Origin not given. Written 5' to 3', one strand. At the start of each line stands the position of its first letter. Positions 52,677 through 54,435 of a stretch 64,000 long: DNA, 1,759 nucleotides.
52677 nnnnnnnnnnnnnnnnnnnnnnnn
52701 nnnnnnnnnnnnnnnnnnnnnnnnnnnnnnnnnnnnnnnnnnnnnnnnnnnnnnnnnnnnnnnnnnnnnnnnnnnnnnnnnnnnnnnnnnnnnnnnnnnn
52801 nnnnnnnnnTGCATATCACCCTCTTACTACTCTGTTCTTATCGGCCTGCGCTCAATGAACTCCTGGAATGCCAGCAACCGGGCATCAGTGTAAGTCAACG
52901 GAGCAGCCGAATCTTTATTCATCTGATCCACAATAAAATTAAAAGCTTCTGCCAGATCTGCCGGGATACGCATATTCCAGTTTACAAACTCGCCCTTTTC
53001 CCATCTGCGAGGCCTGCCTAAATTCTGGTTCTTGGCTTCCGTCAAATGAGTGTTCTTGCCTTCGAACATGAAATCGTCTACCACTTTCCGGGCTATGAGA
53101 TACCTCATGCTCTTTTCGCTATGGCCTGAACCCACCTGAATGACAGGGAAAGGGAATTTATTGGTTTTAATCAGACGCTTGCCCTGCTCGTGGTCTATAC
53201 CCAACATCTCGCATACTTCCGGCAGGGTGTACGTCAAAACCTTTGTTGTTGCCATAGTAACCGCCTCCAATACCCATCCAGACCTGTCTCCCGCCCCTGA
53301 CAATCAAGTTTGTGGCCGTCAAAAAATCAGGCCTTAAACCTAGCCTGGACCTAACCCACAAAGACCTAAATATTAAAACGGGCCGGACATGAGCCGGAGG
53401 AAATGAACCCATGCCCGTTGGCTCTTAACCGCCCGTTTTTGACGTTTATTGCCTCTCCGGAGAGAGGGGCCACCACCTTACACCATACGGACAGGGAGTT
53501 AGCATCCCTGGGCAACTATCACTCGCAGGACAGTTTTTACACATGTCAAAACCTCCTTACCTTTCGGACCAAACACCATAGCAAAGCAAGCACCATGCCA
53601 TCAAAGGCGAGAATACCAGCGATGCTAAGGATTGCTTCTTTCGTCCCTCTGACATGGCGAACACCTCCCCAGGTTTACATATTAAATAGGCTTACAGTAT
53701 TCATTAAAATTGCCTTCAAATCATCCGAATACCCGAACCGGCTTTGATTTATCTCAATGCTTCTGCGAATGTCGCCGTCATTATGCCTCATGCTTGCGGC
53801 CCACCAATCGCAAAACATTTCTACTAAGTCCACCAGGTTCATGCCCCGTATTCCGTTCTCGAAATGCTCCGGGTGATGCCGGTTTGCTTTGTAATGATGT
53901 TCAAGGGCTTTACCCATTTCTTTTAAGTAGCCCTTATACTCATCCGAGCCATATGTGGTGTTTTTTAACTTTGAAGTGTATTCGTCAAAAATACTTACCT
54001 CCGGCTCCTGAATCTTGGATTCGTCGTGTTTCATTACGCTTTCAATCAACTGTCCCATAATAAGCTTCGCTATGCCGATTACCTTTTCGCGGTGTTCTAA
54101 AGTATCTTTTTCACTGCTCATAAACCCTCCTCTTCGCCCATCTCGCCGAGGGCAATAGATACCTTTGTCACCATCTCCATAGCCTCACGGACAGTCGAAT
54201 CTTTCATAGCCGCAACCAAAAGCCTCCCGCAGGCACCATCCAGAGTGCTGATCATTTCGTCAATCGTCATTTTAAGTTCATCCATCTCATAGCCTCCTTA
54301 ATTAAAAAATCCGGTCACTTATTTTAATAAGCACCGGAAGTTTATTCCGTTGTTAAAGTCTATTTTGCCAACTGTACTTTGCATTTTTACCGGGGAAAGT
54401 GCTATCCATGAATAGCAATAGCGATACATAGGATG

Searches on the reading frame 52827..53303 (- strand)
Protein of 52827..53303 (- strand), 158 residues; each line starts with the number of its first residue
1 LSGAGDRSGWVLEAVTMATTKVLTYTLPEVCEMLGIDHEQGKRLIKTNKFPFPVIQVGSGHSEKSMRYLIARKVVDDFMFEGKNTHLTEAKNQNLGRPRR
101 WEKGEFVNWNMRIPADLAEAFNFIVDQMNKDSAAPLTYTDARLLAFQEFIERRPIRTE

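Call 12: search_protein_families(library=pfam, proteins=[window:52827-53303:-], max_evalue=0.01)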
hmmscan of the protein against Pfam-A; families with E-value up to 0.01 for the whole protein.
window:52827-53303:- (158 aa): 1 family
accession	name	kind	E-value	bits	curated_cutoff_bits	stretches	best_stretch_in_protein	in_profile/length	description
PF12728.13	HTH_17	-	0.00023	21.8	27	1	25-79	2-47/51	Helix-turn-helix domain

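Call 102: search_protein_families(library=phrogs, proteins=[window:52827-53303:-], max_evalue=0.001)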
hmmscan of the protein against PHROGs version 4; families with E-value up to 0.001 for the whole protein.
window:52827-53303:- (158 aa): 0 families

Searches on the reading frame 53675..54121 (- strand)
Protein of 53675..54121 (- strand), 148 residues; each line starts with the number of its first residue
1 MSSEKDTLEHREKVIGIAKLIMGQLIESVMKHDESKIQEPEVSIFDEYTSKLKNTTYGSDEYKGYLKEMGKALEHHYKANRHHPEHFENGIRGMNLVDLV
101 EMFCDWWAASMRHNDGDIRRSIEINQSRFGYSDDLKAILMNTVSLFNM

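Call 12: search_protein_families(library=pfam, proteins=[window:53675-54121:-], max_evalue=0.01)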
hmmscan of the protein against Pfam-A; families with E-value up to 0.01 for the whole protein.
window:53675-54121:- (148 aa): 1 family
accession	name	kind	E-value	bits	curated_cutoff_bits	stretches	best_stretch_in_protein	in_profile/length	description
PF18907.5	DUF5662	-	8.4e-39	133.1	27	1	3-143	5-154/156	Family of unknown function (DUF5662)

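Call 25: find_encoding_contigs(protein=window:53675-54121:-, flank=10000, max_places=10)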
Protein window:53675-54121:- (148 aa): 18 contigs read that carry it; 10 places shown.
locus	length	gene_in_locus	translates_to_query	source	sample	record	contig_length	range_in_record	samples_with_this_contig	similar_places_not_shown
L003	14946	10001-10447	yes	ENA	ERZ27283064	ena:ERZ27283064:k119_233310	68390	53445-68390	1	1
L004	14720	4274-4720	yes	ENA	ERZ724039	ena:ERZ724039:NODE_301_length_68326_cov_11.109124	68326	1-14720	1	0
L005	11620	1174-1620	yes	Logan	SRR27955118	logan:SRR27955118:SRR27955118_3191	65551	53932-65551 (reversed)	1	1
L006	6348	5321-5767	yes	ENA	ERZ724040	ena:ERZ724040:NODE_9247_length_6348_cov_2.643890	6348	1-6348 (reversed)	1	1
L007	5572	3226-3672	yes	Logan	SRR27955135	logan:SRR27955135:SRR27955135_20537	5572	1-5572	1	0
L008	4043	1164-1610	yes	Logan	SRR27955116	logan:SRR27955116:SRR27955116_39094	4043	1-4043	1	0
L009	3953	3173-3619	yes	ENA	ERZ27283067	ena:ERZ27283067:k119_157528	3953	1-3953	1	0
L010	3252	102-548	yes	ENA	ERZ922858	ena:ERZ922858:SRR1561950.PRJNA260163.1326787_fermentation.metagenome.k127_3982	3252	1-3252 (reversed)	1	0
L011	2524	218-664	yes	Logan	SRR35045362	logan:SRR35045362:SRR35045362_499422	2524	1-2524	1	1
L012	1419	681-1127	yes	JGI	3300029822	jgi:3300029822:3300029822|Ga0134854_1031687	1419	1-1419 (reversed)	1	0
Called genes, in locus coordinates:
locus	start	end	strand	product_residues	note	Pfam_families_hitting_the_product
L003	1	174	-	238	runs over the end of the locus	-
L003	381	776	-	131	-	PF13730:HTH_36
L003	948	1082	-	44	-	-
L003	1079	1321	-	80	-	-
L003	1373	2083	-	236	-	PF00589:Phage_integrase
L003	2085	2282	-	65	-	-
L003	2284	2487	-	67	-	-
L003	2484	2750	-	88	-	-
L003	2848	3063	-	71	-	-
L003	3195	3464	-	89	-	-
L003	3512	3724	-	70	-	-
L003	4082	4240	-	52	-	-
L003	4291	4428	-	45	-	-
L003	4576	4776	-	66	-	-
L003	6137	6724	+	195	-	-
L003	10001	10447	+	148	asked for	PF18907:DUF5662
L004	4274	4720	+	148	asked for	PF18907:DUF5662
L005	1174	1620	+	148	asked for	PF18907:DUF5662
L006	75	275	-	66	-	-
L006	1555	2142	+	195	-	-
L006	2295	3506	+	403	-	PF05063:MT-A70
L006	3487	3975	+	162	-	-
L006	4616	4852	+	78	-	-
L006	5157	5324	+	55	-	-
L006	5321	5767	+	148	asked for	PF18907:DUF5662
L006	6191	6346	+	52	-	?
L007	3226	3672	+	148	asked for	PF18907:DUF5662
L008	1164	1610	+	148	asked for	PF18907:DUF5662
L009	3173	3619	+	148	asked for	PF18907:DUF5662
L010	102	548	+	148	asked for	PF18907:DUF5662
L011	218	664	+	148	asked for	PF18907:DUF5662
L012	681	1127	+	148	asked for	PF18907:DUF5662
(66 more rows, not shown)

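Call 102: search_protein_families(library=phrogs, proteins=[L006:3487-3975:+, window:53675-54121:-], max_evalue=0.001)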
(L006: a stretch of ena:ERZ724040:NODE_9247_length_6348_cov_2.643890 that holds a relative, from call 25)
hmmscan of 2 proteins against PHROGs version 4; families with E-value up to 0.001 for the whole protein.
L006:3487-3975:+ (162 aa): 1 family
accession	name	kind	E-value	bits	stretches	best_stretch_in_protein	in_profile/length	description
phrog_13596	-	unknown function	0.00052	21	1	57-150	30-121/131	-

window:53675-54121:- (148 aa): 1 family
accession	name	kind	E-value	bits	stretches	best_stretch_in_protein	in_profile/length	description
phrog_20637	-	unknown function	0.00028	21.8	1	27-114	39-128/174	-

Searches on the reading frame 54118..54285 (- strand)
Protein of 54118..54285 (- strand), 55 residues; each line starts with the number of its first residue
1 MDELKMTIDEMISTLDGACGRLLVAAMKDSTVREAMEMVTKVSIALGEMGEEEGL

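Call 54: find_encoding_contigs(protein=window:54118-54285:-, flank=3000, max_places=10)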
Protein window:54118-54285:- (55 aa): 18 contigs read that carry it; 10 places shown.
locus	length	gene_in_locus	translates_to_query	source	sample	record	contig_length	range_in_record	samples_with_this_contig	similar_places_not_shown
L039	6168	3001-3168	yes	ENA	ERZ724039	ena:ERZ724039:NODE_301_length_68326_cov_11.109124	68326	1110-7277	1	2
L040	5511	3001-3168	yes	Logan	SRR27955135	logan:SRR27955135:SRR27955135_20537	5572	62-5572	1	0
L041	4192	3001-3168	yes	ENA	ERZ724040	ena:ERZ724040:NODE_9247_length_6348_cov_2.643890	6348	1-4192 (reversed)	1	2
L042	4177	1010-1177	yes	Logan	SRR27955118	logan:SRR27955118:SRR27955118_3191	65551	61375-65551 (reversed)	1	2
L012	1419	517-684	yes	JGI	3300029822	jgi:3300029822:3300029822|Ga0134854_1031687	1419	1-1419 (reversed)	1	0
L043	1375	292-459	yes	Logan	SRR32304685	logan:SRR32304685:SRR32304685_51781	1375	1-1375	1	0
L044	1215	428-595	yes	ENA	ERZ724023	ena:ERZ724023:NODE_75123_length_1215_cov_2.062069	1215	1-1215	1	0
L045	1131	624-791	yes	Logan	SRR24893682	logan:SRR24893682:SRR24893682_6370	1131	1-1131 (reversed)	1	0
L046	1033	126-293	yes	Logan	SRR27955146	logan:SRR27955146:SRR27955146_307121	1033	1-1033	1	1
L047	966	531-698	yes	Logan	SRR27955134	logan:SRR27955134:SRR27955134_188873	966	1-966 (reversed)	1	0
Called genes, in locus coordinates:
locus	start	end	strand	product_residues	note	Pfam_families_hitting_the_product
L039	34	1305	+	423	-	PF05869:Dam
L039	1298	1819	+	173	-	-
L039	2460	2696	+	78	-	-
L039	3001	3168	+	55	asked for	-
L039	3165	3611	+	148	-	PF18907:DUF5662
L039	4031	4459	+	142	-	-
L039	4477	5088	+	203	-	-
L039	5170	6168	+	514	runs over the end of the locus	PF03237:Terminase_6N (faint), PF17289:Terminase_6C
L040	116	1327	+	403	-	PF05063:MT-A70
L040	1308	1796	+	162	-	-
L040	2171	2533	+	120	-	-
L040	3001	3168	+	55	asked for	-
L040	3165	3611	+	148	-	PF18907:DUF5662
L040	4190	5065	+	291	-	-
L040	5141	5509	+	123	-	?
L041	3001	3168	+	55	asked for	-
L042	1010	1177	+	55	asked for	-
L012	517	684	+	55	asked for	-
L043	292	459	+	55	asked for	-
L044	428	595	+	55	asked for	-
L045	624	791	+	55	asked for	-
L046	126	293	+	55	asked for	-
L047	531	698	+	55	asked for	-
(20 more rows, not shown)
